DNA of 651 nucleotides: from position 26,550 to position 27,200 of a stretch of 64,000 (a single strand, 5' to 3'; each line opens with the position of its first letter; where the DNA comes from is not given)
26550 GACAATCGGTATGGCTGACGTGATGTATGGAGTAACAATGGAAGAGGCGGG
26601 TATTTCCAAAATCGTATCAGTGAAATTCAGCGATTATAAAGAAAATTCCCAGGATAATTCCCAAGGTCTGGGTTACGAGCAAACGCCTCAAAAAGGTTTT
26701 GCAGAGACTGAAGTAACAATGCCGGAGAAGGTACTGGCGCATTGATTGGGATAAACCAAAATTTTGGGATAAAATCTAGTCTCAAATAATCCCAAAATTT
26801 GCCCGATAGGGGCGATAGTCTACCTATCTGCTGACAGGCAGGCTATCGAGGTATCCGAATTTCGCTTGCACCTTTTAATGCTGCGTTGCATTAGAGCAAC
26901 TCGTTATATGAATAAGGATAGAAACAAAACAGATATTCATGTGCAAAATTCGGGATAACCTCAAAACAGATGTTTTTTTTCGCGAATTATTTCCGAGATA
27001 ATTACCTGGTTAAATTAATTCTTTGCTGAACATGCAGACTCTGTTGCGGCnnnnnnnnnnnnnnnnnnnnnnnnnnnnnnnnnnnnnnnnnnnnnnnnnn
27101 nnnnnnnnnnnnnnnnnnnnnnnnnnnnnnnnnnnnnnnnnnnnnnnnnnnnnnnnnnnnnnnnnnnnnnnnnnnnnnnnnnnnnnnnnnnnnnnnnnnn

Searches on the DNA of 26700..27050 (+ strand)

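Call 10: search_rna_families(source=window, start=26700, end=27050, threshold=evalue, max_evalue=10, show_alignments=3)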
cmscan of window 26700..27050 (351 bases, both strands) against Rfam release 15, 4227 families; matches with E-value up to 10: 2.
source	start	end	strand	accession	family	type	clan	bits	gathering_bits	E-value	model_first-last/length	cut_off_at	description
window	26871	26976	+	RF02779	PepN_thermometer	Cis-reg; thermoregulator;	-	14.2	83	5.6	1-136/136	no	PepN 5' UTR thermometer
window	26972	27008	+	RF01324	CRISPR-DR11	Gene; CRISPR;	-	14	45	8.3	1-36/36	no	CRISPR RNA direct repeat element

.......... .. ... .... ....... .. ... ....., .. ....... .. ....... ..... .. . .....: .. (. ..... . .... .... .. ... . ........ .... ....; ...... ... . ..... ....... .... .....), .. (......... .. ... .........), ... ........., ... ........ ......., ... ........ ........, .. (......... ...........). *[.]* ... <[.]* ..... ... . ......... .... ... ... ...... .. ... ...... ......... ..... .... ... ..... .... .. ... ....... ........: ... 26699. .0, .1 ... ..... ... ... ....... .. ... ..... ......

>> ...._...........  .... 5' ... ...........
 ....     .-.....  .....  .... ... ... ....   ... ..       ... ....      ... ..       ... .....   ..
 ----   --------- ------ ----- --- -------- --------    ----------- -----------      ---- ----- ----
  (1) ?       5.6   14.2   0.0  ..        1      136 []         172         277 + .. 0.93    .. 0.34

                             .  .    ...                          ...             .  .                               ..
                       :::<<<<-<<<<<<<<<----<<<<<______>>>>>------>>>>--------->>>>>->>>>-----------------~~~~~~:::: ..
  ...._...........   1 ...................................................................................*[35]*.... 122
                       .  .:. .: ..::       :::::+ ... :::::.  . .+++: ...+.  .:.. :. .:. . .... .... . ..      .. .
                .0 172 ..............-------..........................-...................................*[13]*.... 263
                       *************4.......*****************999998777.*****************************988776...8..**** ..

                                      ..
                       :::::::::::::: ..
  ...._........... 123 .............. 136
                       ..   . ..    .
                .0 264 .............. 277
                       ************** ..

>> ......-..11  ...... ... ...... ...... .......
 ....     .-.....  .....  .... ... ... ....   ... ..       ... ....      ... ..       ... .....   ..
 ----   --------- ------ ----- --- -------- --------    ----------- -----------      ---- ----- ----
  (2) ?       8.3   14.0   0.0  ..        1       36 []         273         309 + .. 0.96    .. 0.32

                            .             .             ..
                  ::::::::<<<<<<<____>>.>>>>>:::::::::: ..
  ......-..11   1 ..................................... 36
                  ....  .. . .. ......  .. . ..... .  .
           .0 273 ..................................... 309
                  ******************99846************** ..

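Call 56: search_dna_similar(query=window:26787-26960:+, collection=plasmids, mode=distant, max_evalue=0.01)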
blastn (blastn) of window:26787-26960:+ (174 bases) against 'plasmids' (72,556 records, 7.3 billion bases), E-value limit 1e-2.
No match.
